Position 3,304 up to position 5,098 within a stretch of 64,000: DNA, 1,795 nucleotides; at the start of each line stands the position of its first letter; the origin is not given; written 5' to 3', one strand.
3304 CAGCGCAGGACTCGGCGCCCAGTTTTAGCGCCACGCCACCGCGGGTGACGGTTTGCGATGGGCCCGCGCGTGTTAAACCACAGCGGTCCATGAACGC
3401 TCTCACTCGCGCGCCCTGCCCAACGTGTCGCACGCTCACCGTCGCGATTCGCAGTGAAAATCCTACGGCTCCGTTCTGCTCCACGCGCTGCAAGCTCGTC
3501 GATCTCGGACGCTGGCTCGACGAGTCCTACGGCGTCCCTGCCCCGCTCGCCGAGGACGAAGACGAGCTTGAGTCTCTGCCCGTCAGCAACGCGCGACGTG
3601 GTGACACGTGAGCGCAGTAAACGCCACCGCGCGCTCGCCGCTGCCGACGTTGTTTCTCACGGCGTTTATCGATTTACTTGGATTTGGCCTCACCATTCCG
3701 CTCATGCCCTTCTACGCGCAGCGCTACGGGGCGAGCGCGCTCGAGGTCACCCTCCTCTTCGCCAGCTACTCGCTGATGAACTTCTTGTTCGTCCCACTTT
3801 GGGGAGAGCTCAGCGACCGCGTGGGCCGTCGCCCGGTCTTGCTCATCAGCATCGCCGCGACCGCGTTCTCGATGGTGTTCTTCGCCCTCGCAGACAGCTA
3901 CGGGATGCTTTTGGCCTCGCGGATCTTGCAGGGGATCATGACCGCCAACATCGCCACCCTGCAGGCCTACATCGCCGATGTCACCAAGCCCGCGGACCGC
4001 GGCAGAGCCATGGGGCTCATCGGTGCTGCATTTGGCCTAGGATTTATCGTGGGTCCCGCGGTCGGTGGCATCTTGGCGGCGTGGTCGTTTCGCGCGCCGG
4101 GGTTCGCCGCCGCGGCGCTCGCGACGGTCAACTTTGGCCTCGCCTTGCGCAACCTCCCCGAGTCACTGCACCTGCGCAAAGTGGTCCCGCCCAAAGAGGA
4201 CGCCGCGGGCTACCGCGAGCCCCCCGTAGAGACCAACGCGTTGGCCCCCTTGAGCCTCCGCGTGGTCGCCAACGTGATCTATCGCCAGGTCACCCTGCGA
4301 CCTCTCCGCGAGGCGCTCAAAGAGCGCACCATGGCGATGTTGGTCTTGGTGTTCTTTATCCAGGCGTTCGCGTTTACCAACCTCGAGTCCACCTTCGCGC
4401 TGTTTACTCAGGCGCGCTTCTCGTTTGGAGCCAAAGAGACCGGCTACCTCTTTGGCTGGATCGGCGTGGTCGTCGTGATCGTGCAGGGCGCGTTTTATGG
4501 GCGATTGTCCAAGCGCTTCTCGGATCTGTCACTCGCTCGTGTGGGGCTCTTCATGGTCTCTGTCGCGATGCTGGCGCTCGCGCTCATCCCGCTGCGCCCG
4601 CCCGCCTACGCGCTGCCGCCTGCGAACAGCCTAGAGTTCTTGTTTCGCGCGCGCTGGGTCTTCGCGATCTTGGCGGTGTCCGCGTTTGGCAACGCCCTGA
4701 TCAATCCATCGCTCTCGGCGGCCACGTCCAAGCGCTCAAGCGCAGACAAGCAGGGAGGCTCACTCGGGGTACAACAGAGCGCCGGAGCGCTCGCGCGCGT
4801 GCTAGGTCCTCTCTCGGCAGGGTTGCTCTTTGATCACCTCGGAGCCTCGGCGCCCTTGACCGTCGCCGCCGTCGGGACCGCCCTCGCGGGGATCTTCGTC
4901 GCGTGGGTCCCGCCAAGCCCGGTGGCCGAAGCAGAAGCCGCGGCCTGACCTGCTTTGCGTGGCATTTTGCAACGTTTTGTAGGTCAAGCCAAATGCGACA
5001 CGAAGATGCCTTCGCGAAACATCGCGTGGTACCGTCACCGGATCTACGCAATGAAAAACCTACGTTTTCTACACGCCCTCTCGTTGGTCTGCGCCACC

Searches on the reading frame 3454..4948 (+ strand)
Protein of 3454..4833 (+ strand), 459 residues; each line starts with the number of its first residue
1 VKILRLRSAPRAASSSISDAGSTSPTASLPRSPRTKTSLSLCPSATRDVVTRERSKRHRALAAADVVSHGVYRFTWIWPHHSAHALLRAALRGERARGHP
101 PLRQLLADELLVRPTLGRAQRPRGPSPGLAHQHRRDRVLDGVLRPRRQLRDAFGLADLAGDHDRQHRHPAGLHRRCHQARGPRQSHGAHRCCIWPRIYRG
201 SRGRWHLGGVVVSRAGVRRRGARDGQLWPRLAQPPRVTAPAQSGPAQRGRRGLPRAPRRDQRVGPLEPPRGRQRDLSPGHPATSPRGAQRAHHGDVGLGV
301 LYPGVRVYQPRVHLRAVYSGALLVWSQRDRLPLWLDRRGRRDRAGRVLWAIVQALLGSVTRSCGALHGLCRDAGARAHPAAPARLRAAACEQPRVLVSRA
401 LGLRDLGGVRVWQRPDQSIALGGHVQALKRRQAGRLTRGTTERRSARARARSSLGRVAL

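Call 36: search_protein_families(library=pfam, proteins=[window:3454-4833:+], max_evalue=0.0001)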
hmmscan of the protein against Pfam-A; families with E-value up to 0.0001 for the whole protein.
window:3454-4833:+ (459 aa): 0 families

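Call 44: search_protein_families(library=pfam, proteins=[window:3608-4948:+], max_evalue=0.0001)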
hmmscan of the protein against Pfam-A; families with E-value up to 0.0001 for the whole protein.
window:3608-4948:+ (446 aa): 6 families
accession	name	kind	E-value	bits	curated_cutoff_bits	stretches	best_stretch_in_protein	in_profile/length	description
PF07690.21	MFS_1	-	4.4e-58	197.3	33.4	2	15-330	1-291/347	Major Facilitator Superfamily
PF00083.30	Sugar_tr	-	1.8e-09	37.5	22.3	1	42-327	43-336/452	Sugar (and other) transporter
PF06779.20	MFS_4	-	1.9e-07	31.2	26.3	1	6-173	186-357/364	Uncharacterised MFS-type transporter YbfB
PF05977.19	MFS_3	-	2.5e-07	30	27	1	42-183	42-189/524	Transmembrane secretion effector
PF13347.12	MFS_2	-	2.6e-07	30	27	1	10-167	224-387/427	MFS/sugar transport protein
PF12832.13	MFS_1_like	-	5e-07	29.5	25.2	1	12-158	214-363/373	MFS_1 like family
